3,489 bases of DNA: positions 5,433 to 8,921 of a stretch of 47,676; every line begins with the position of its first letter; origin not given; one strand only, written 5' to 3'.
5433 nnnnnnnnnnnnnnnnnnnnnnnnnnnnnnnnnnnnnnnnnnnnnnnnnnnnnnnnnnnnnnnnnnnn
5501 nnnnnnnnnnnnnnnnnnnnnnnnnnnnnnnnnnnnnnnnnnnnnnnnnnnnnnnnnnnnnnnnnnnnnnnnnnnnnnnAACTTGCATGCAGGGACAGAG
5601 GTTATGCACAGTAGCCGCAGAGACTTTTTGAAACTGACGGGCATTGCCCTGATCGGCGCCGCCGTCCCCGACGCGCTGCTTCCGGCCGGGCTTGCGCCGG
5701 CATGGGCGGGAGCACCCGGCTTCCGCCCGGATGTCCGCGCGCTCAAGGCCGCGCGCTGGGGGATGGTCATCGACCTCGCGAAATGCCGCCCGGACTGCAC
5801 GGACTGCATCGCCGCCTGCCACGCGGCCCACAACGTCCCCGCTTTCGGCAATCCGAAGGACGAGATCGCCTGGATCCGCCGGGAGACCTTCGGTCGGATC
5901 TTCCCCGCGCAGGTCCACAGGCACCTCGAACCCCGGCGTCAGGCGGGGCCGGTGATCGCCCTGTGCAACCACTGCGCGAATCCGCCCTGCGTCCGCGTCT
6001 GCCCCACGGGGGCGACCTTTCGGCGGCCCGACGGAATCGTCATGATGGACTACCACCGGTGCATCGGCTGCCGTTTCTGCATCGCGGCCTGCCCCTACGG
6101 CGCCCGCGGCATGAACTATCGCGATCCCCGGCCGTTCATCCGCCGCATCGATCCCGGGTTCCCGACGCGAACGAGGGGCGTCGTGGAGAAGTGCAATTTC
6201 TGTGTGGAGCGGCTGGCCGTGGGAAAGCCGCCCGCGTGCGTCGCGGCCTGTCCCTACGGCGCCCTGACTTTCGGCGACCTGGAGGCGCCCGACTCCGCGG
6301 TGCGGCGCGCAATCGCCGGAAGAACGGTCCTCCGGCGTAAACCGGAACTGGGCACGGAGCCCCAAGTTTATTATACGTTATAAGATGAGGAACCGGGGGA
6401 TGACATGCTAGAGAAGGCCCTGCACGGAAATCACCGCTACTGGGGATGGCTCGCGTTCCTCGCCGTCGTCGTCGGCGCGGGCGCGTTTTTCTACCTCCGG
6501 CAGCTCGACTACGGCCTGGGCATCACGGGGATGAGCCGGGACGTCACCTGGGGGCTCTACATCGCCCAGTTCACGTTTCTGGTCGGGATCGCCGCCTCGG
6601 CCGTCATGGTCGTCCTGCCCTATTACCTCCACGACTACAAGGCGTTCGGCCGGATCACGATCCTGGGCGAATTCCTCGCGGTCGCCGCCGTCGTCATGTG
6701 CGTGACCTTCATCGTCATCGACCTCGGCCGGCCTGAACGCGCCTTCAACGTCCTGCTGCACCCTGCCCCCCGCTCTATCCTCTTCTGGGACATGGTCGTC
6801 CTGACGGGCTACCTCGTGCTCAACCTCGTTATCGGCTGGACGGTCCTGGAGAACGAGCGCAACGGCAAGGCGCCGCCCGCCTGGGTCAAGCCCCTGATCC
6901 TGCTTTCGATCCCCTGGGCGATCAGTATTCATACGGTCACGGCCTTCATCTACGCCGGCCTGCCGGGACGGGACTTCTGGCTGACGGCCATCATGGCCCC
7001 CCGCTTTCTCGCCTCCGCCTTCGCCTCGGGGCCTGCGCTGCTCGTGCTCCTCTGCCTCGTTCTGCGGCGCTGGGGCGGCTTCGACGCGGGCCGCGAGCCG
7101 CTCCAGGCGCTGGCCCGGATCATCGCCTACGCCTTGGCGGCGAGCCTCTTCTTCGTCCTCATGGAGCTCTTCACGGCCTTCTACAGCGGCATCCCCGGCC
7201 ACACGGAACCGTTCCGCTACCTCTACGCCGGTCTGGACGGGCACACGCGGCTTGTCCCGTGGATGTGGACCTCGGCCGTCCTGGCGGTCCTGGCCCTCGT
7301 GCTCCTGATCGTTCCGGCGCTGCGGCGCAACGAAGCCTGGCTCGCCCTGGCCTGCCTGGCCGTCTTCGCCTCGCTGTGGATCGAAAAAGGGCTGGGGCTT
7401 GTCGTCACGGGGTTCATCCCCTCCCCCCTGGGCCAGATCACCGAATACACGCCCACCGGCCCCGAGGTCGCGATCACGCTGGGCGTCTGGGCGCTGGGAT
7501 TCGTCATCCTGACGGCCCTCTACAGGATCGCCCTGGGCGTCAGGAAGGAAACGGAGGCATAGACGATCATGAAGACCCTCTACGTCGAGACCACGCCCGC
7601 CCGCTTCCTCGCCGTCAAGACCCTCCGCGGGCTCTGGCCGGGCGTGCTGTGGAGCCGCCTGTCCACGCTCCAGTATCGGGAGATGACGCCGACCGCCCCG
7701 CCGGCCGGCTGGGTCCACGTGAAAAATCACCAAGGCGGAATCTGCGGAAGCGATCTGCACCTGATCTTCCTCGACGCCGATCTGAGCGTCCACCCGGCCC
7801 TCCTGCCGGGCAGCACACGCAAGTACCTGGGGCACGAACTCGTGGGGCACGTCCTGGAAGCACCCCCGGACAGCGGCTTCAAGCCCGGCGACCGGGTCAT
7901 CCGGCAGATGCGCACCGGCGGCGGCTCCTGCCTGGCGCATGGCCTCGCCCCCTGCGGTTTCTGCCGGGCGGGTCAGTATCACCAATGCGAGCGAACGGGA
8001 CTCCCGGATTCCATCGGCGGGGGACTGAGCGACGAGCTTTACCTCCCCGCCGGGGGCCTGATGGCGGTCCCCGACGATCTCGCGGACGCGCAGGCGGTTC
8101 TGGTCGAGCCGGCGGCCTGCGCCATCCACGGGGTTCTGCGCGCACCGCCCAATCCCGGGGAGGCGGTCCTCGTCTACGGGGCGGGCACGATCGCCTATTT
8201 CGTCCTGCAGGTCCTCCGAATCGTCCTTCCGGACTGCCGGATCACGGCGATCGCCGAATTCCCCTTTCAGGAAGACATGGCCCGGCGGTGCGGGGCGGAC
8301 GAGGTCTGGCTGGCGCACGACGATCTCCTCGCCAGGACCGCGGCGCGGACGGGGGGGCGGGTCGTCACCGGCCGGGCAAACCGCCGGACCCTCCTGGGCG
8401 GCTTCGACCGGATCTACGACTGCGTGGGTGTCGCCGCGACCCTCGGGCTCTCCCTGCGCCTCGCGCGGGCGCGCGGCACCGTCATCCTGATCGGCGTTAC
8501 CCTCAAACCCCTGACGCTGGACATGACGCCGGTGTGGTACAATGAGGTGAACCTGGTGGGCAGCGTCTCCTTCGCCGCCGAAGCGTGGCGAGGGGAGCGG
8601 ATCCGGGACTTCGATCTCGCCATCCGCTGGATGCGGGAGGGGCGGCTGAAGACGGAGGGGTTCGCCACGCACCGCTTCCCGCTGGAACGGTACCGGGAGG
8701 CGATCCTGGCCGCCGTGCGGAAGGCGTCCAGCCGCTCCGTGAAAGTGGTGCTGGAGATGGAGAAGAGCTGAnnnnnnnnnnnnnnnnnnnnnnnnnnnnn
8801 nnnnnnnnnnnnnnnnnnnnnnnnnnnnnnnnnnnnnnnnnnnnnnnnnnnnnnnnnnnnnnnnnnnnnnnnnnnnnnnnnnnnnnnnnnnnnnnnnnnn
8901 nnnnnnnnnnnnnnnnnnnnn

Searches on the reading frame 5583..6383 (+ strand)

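Call 36: search_protein_families(library=pfam, proteins=[window:5583-6383:+], max_evalue=0.001)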
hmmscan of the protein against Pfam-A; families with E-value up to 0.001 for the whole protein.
window:5583-6383:+ (266 aa): 9 families
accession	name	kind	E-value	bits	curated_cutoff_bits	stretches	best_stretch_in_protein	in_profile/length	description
PF13247.11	Fer4_11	-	1.9e-20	73.3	26.2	2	127-175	9-59/100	4Fe-4S dicluster domain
PF12838.12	Fer4_7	-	3.4e-12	47.1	27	1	159-227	1-52/52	4Fe-4S dicluster domain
PF13187.11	Fer4_9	-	1.7e-11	44.4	27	1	159-227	1-51/52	4Fe-4S dicluster domain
PF12837.12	Fer4_6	-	1.4e-10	41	25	1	155-174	4-23/24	4Fe-4S binding domain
PF13237.11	Fer4_10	-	3.9e-10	39.9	25.5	1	127-171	8-53/53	4Fe-4S dicluster domain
PF13534.11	Fer4_17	-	2.6e-06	28.3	22.2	1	159-226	1-59/61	4Fe-4S dicluster domain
PF00037.32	Fer4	-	4.8e-06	26.6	21.1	1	156-174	4-22/24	4Fe-4S binding domain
PF12797.12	Fer4_2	-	8.1e-05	22.8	24.5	1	152-172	2-22/22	4Fe-4S binding domain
PF12800.12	Fer4_4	-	0.00055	20.5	24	1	158-173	2-17/17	4Fe-4S binding domain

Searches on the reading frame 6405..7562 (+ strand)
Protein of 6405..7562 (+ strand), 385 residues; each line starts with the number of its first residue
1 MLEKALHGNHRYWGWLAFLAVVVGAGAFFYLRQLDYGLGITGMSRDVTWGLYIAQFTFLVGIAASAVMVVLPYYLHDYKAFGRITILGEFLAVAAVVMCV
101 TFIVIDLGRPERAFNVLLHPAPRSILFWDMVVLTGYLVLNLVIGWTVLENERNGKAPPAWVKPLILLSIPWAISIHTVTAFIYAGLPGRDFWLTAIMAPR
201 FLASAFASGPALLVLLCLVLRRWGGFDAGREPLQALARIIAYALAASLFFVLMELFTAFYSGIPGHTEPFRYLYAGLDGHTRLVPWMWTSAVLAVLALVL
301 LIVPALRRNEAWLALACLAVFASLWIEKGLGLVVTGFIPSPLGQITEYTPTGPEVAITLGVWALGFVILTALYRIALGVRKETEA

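Call 36: search_protein_families(library=pfam, proteins=[window:6405-7562:+], max_evalue=0.001)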
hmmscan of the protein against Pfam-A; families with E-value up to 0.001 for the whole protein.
window:6405-7562:+ (385 aa): 1 family
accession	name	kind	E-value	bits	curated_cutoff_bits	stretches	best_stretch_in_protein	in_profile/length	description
PF03916.19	NrfD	-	1.9e-40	139.8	25.8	1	41-323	3-296/313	Polysulphide reductase, NrfD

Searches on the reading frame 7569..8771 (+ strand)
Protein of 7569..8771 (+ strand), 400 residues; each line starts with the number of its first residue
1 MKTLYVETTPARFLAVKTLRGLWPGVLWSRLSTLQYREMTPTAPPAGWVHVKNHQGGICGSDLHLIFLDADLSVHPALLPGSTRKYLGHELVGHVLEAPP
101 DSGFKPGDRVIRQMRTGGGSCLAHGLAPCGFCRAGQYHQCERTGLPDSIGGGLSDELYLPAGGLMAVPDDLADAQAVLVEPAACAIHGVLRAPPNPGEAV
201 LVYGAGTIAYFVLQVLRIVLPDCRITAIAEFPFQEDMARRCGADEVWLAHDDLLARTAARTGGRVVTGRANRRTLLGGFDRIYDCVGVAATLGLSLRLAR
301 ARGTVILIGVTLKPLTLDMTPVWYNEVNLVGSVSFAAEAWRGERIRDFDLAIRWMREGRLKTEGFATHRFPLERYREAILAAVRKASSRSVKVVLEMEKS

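Call 36: search_protein_families(library=pfam, proteins=[window:7569-8771:+], max_evalue=0.001)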
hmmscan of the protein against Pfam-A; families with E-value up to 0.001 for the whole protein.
window:7569-8771:+ (400 aa): 3 families
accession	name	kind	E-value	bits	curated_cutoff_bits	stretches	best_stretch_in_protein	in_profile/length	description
PF08240.17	ADH_N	-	1.5e-14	54.6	23.5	1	46-169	2-104/104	Alcohol dehydrogenase GroES-like domain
PF00107.32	ADH_zinc_N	-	4.5e-14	52.9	31.8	1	222-341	14-121/129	Zinc-binding dehydrogenase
PF13602.12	ADH_zinc_N_2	-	2.4e-05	25.7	27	1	273-379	18-120/134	Zinc-binding dehydrogenase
